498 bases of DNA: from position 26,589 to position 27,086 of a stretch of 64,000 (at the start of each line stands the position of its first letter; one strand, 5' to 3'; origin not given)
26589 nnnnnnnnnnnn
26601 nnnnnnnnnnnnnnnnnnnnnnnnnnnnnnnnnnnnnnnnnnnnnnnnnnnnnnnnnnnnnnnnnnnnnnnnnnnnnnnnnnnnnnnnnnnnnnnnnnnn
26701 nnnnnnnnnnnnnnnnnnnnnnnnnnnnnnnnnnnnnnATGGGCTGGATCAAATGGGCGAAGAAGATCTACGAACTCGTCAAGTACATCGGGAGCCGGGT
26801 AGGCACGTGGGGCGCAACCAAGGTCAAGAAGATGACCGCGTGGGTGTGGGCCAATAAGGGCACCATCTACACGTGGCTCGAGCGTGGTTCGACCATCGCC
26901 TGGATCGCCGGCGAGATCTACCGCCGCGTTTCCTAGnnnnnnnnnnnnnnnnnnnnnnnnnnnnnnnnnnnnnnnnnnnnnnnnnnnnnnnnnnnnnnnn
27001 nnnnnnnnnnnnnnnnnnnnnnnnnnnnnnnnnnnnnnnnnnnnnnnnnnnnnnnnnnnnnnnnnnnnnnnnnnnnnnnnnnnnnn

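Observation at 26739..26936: Leaderless lacticin Q / aureocin A53-family bacteriocin gene in a high-GC actinobacterial chromosome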

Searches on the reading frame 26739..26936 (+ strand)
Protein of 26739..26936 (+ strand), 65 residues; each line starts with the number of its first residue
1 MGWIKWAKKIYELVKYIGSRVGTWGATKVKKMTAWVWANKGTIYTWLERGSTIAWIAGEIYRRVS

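Call 3: search_protein_families(library=pfam, proteins=[window:26739-26933:+], max_evalue=1)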
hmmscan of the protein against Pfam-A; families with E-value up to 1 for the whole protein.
window:26739-26933:+ (65 aa): 2 families
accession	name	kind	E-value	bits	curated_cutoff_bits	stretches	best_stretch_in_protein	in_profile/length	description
PF11758.13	Bacteriocin_IIi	-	0.00027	21.1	25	1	30-61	15-46/51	Aureocin-like type II bacteriocin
PF02127.20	Peptidase_M18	-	0.0046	16.3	24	1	4-62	2-60/432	Aminopeptidase I zinc metalloprotease (M18)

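Call 4: search_protein_families(library=ncbifam, proteins=[window:26739-26933:+], max_evalue=1)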
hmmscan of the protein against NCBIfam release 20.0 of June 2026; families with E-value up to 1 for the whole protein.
window:26739-26933:+ (65 aa): 3 families
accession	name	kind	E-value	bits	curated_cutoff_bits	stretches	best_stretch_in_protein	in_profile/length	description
NF033881.1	aureocin_A53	equivalog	2.2e-09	36.8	27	1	26-64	9-47/48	aureocin A53 family class IId bacteriocin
NF040841.1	AMEP412_fam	subfamily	0.014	15.7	45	1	17-57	29-69/74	AMEP412 family response elicitor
NF002759.0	PRK02813.1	equivalog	0.019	13.9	356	1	3-59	15-71/430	M18 family aminopeptidase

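Call 7: find_homologous_proteins(query=window:26739-26933:+, max_evalue=0.01)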
Query window:26739-26933:+ (65 aa): 1 proteins with E <= 0.01 among 1 candidates.
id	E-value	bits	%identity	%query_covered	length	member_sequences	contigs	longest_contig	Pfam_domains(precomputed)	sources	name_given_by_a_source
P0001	8.4e-29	116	86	98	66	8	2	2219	-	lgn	-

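Call 8: search_solved_structures(query=window:26739-26933:+, max_evalue=10, show_alignments=3)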
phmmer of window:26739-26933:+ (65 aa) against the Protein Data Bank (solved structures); distinct sequences matched with E-value up to 10: 3.
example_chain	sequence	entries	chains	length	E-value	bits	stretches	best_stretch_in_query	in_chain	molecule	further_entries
2n8p_A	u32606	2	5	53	9.8e-06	28.9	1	30-61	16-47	Lacticin Q | D-Lacticin Q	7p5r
6sif_A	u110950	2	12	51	0.00046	23.6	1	25-60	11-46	Epidermicin locus structural protein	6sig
2n8o_A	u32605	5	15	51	0.34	14.5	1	29-59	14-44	Bacteriocin aureocin A53 | D-Aureocin A53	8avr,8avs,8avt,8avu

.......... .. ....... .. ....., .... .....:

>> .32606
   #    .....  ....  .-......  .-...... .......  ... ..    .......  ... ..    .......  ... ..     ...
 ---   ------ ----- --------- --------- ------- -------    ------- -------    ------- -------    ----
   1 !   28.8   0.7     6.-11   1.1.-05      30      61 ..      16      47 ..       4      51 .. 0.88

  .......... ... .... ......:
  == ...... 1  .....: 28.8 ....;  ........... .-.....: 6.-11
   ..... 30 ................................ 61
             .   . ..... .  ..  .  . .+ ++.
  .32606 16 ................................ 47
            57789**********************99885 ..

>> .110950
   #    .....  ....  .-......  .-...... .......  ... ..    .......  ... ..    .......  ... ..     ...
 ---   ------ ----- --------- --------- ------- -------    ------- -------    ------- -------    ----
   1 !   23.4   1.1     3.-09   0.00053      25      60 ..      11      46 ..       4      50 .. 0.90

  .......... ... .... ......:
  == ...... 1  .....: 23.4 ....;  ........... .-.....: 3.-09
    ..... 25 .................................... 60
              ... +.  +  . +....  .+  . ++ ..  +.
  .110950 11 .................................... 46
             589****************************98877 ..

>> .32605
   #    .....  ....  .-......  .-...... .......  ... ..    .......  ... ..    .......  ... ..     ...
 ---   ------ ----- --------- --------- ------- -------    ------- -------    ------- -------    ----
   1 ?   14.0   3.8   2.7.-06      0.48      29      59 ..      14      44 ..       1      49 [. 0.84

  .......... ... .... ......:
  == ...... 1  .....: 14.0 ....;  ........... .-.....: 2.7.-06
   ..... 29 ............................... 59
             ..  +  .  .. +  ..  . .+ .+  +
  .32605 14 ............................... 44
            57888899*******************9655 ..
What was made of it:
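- Checked: By phmmer against the PDB, lacticin Q scores E 1e-5 and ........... NI01 E 4.6e-4 (call 8).
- The PDB sequence search hits lacticin Q, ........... NI01 and, weakly, aureocin A53, and nothing else (call 8).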

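Call 20: search_protein_representatives(protein=window:26739-26933:+)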
Query: 65 residues. Proteins with E-value up to 0.001 (for the whole library): 2; up to 1e-10: 1; up to 1e-30: 0. The best 2 are listed.
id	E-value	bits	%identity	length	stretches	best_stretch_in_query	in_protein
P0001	2.7e-29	116.3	86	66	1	1-64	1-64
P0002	4.4e-04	36.4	32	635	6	35-55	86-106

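Call 23: list_cluster_members(proteins=[window:26739-26933:+, P0001, window:27069-27560:+, window:27556-29211:+])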
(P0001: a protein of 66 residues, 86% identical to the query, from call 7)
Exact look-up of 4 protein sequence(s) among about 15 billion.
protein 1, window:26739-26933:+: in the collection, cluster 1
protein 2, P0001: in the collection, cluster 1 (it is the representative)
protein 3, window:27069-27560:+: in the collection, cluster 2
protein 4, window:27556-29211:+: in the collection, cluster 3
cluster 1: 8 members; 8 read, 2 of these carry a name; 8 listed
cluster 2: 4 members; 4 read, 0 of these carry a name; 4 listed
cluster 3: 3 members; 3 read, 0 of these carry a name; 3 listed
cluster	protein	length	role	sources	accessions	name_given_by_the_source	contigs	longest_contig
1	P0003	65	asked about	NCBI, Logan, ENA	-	-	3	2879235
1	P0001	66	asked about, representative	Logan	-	-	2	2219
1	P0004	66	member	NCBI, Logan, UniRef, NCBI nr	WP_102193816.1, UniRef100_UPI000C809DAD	aureocin A53 family class IId bacteriocin [Microbacterium aurantiacum] | aureocin A53 family class IId bacteriocin n=1 Tax=Microbacterium aurantiacum TaxID=162393 ...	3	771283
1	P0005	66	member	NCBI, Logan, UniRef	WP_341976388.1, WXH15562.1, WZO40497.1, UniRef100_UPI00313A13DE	aureocin A53 family class IId bacteriocin [Microbacterium sp. LTA6] | aureocin A53 family class IId bacteriocin n=1 Tax=unclassified Microbacterium ...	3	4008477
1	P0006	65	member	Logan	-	-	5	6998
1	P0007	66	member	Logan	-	-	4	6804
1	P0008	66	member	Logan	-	-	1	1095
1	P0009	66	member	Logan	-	-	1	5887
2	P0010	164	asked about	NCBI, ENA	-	-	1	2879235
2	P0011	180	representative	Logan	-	-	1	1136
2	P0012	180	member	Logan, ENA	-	-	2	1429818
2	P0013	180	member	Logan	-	-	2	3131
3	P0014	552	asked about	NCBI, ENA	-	-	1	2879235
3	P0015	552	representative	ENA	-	-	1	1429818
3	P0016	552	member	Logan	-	-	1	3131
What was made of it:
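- RefSeq names cluster members as this family (call 23). The 164-aa product is seen on only one contig in the collection (call 23).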

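Call 25: find_encoding_contigs(protein=window:26739-26936:+, flank=8000, max_places=6)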
Protein window:26739-26936:+ (65 aa): 5 contigs read that carry it; 5 places shown.
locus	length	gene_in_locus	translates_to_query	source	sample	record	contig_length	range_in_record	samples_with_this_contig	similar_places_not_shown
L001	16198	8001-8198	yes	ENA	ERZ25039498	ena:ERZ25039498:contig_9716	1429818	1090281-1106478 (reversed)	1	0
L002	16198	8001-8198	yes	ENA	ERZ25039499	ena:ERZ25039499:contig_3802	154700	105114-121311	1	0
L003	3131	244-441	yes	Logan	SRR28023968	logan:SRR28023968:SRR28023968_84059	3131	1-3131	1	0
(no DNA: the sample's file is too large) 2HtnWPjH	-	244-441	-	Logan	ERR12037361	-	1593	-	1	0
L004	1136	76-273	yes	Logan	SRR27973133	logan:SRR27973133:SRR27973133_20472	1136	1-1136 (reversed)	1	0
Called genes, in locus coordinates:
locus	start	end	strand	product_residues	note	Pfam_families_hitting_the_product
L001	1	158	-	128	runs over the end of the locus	PF00072:Response_reg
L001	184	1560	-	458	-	-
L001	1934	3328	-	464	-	PF00296:Bac_luciferase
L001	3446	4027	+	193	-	PF02525:Flavodoxin_2, PF03358:FMN_red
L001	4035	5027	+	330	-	PF13191:AAA_16 (weak), PF00005:ABC_tran, PF02463:SMC_N (faint), PF13304:AAA_21 (faint)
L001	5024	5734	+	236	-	PF00528:BPD_transp_1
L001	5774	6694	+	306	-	PF03180:Lipoprotein_9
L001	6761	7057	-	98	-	-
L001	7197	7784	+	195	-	-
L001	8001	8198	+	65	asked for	-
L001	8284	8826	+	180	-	PF03703:bPH_2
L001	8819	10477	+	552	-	PF03703:bPH_2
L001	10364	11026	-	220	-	PF00072:Response_reg, PF08281:Sigma70_r4_2, PF00196:GerE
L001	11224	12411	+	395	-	PF07730:HisKA_3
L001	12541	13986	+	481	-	PF01145:Band_7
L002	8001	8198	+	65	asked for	-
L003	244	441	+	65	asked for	-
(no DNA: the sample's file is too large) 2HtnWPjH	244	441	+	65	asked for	-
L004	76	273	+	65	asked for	-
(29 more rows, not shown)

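Call 30: find_homologous_proteins(query=A3, max_evalue=10)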
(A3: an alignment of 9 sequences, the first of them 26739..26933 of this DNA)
Query A3 (9 sequences) (65 aa, profile of the alignment): 21 proteins with E <= 10 among 64 candidates.
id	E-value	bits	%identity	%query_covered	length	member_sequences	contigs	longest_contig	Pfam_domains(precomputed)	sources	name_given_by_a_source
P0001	1.3e-31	126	86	98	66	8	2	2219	-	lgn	-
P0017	1.6e-28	116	70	98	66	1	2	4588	-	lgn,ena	-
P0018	2.4e-12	64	43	54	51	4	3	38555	PF11758.14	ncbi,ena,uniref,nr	ncbi:aureocin A53 family class IId bacteriocin [Staphylococcus epidermidis]|uniref:aureocin A53 fami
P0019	3.1e-12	64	43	54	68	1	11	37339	PF11758.14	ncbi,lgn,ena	-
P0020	3.3e-12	64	44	49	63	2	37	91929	PF11758.14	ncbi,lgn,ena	-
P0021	5.1e-12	63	41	49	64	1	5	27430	PF11758.14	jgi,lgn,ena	jgi:ferric iron reductase protein FhuF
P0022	5.9e-12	63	41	42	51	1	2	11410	PF11758.14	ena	-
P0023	6.4e-12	63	41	49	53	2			PF11758.14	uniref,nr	uniref:Lacticin Z n=1 Tax=Lactococcus lactis TaxID=1358 RepID=A7M6Q0_9LACT|nr:lacticin Z [Lactococcu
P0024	5.9e-11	60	40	46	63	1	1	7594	PF11758.14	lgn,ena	-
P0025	1.7e-10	58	44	52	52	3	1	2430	PF11758.14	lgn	-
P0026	2.9e-10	58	33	42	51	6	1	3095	PF11758.14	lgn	-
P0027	6.1e-8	50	35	48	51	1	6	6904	PF11758.14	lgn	-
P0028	1.4e-7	49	42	48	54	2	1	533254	PF11758.14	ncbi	-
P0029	2.5e-6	45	46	54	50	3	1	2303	PF11758.14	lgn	-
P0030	6.9e-6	44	52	42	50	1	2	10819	PF11758.14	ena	-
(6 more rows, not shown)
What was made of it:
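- Tried and rejected: A 65-aa query cannot reach the rest of the family at library-wide E-values, so I used a profile of the long form plus three solved members instead (call 30).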

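Call 37: find_related_loci(query=A5, collection=genome_contigs, flank=10000)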
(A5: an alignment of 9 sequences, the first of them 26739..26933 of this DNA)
Query A5 (65 aa) in genome_contigs; peptide patterns used: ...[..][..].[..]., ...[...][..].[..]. (x = any residue, [..] = any of these).
54 stretches matched a pattern; 1 encode a relative of the query (tblastn E <= 1e-3); 1 distinct loci.
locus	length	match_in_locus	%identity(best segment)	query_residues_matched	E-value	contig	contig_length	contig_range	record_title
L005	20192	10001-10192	83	1-64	1e-33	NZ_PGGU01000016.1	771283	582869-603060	Microbacterium aurantiacum strain Sa12 NODE_16_length_771165_cov_27.580437, whole genome shotgun sequence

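Call 43: predict_structure(alignment_id=A4)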
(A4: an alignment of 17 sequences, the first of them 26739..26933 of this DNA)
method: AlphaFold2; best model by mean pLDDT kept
length: 65 residues; sequences in the alignment: 17
mean_pLDDT: 90.3   pTM: 0.71
mean pLDDT of the five models: 90.3, 89.5, 88.5, 88.3, 87.6
residues with pLDDT >= 90: 54; 70-90: 8; 50-70: 3; < 50: 0
segments of 3 or more residues with pLDDT < 50: none
pLDDT, mean of each block of 10 residues (from residue 1): 78 93 92 93 91 94 90
secondary structure, 60 per line:
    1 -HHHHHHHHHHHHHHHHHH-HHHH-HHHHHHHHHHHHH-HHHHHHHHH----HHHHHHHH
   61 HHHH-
elements in order: H2-19 H21-24 H26-38 H40-48 H53-64
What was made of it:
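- On Aureocin A53 / lacticin Q family: The AlphaFold model has pLDDT 90.3 with helices at 2-19, 21-24, 26-38, 40-48 and 53-64 (call 43).
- AlphaFold gives pLDDT 90.3 and pTM 0.71, all helical (call 43).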

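Call 45: search_protein_families(library=pfam, proteins=[L005:10287-10829:+, L005:10771-12444:+, L005:12457-13122:-, L005:13259-14557:+, L005:8634-9692:+, L005:7269-8240:+, L005:5947-7479:+, L005:14726-15496:-, L005:15913-17052:-, L005:17078-18232:-], max_evalue=0.001)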
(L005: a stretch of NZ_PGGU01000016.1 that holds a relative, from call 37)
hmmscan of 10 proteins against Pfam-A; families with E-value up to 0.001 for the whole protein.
L005:10287-10829:+ (181 aa): 1 family
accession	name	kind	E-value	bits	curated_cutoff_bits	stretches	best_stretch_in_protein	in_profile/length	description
PF03703.20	bPH_2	-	8.2e-12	45.7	22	1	95-171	1-78/78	Bacterial PH domain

L005:10771-12444:+ (558 aa): 1 family
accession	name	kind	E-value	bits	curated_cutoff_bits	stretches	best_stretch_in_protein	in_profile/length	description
PF03703.20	bPH_2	-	1.3e-11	45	22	1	90-157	1-66/78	Bacterial PH domain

L005:12457-13122:- (221 aa): 7 families
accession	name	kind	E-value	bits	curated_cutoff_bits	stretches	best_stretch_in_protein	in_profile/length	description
PF00072.30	Response_reg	-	2.2e-28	99.1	30.2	1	7-119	1-111/111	Response regulator receiver domain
PF00196.25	GerE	-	6.6e-19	67.7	23.5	1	158-211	3-56/57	Bacterial regulatory proteins, luxR family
PF08281.18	Sigma70_r4_2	-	5e-08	32.9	25.7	1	156-198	9-52/54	Sigma-70, region 4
PF13384.12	HTH_23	-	1.3e-06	28.5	24.6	1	160-195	5-40/50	Homeodomain-like domain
PF13412.12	HTH_24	-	4.7e-05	23.3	21.9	1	171-195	16-40/48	Winged helix-turn-helix DNA-binding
PF04545.22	Sigma70_r4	-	6.7e-05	22.8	24.1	1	158-199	5-47/50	Sigma-70, region 4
PF14493.12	HTH_40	-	0.00019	22.1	27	1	164-199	4-39/89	Helix-turn-helix domain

L005:13259-14557:+ (433 aa): 2 families
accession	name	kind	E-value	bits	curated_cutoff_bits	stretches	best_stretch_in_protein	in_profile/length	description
PF07730.19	HisKA_3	-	4.6e-10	40.3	24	1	233-294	1-64/68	Histidine kinase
PF02518.31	HATPase_c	-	0.00019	22.3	26.4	0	345-431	5-108/111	Histidine kinase-, DNA gyrase B-, and HSP90-like ATPase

L005:8634-9692:+ (353 aa): 2 families
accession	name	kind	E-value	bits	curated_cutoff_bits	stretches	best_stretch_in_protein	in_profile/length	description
PF08327.17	AHSA1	-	2.6e-38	131.5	22.1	2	50-186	2-124/125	Activator of Hsp90 ATPase homolog 1-like protein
PF10604.15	Polyketide_cyc2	-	2.4e-11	44.6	27.4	1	41-178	3-129/142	Polyketide cyclase / dehydrase and lipid transport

L005:7269-8240:+ (324 aa): 2 families
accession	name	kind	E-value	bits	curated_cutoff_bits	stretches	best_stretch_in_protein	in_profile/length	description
PF00753.33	Lactamase_B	-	1.6e-21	77.6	22.7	1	102-303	5-196/196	Metallo-beta-lactamase superfamily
PF12706.13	Lactamase_B_2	-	9.3e-05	22.5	27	1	114-267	2-144/200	Beta-lactamase superfamily domain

L005:5947-7479:+ (511 aa): 1 family
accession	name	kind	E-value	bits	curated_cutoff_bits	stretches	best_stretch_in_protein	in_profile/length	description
PF02133.21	Transp_cyt_pur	-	6.2e-38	131.2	23.5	1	59-480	1-436/440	Permease for cytosine/purines, uracil, thiamine, allantoin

L005:14726-15496:- (256 aa): 1 family
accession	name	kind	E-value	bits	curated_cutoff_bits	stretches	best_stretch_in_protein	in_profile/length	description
PF00075.30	RNase_H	-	3.9e-33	115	25.8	1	4-136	6-140/141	RNase H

L005:15913-17052:- (379 aa): 3 families
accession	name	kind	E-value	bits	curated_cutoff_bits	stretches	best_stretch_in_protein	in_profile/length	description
PF00108.29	Thiolase_N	-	5.3e-63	213.3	26.4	1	6-248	2-259/260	Thiolase, N-terminal domain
PF02803.24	Thiolase_C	-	1.1e-42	145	27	1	256-376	1-121/123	Thiolase, C-terminal domain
PF00109.32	ketoacyl-synt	-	1.3e-05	25.4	20.8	1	88-124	169-205/252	Beta-ketoacyl synthase, N-terminal domain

L005:17078-18232:- (384 aa): 4 families
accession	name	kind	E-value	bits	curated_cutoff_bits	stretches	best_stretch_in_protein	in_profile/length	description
PF00441.29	Acyl-CoA_dh_1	-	3.3e-49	167.3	22.4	1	234-382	1-149/150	Acyl-CoA dehydrogenase, C-terminal domain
PF02771.21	Acyl-CoA_dh_N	-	1.8e-38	131.9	22.9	1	10-121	2-113/113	Acyl-CoA dehydrogenase, N-terminal domain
PF02770.24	Acyl-CoA_dh_M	-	4.3e-23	81.7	33.3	1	125-221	1-96/97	Acyl-CoA dehydrogenase, middle domain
PF08028.16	Acyl-CoA_dh_2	-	2.4e-18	67.1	22.7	1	250-366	2-128/134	Acyl-CoA dehydrogenase, C-terminal domain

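Call 47: fold_search(model_id=the predicted structure, library=pdb)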
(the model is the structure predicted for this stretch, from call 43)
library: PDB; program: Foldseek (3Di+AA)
matches with E <= 10: 9; with E <= 0.001: 0
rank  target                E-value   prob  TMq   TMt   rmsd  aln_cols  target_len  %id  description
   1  6sif_D                4.0e-01  0.99  0.60  0.75   2.4        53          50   28  Epidermicin antimicrobial protein from Staphylococcus epidermidis (released 2020-08-26)
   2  2n8o_MODEL_1_A        1.3e+00  0.54  0.53  0.64   4.3        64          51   22  NMR Solution Structure of Aureocin A53 (released 2016-02-17)
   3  9jm5_A                8.3e+00  0.08  0.41  0.40   5.2        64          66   14  Crystal structure of de novo designed light-responsive oligomer C4-13 (LRO-C4-13) (released 2025-08-27)
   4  9jm2_B                8.3e+00  0.06  0.40  0.38   7.3        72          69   17  Crystal structure of de novo designed light-responsive oligomer C2-35 (LRO-C2-35) at acidic pH (pH 4.5) (released 2025-08-27)
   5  6e6u_A                9.4e+00  0.23  0.43  0.11   0.7        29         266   21  Variant C89S of Dieckmann cyclase, NcmC (released 2019-07-31)
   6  8da5_D                9.4e+00  0.07  0.40  0.42   4.0        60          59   12  Coevolved affibody-Z domain pair LL1.c4 (released 2023-07-26)
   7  4j7k_D                9.9e+00  0.07  0.44  0.36  13.4        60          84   17  The crystal structure of a secreted protein EsxB (Mutant E54Q) from Bacillus anthracis str. Sterne (released 2013-03-06)
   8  3hx3                  9.9e+00  0.07  0.42  0.16   4.6        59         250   12  Crystal structure of CRALBP mutant R234W (released 2009-10-20)
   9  9jm2_A                9.9e+00  0.06  0.42  0.41   6.2        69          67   16  Crystal structure of de novo designed light-responsive oligomer C2-35 (LRO-C2-35) at acidic pH (pH 4.5) (released 2025-08-27)
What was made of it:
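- On Aureocin A53 / lacticin Q family: The best Foldseek PDB hits are 6sif (target-normalised TM 0.75) and 2n8o (0.64) (call 47).
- Closest known: Epidermicin NI01. Same: These are the top two fold matches to the AlphaFold model (call 47), with sequence E-values of 4.6e-4 and 0.34 (call 8).
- The top two Foldseek hits among 350,542 PDB chains are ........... 6sif (probability 0.99, target-normalised TM 0.75, rmsd 2.4 Å) and aureocin A53 2n8o (TM 0.64) (call 47).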

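Call 60: find_encoding_contigs(protein=P0017, flank=6000, max_places=2)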
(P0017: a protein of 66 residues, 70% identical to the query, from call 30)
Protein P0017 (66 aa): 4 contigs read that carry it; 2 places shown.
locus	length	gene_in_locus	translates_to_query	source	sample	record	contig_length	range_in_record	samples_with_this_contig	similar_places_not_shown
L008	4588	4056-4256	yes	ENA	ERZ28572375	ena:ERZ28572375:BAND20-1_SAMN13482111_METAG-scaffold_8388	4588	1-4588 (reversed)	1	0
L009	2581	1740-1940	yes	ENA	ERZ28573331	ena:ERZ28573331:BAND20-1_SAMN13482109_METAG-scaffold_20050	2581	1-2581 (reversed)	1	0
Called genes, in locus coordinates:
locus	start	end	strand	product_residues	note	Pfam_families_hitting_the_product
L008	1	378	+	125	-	?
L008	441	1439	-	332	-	PF01370:Epimerase, PF08338:DUF1731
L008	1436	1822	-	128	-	PF06993:DUF1304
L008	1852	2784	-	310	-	PF00296:Bac_luciferase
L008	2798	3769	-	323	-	PF01545:Cation_efflux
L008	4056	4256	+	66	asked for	-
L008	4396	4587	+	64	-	?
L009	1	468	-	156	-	?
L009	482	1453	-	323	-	PF01545:Cation_efflux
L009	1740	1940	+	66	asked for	-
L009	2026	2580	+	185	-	?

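Call 64: search_dna_similar(query=window:26739-26933:+, collection=plasmids, mode=protein, max_evalue=0.01, max_rows=15)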
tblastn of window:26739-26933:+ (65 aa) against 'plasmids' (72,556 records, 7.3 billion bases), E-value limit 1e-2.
No match.
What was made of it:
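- Tried and rejected: A tblastn search of PLSDB with the peptide found no match (call 64).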
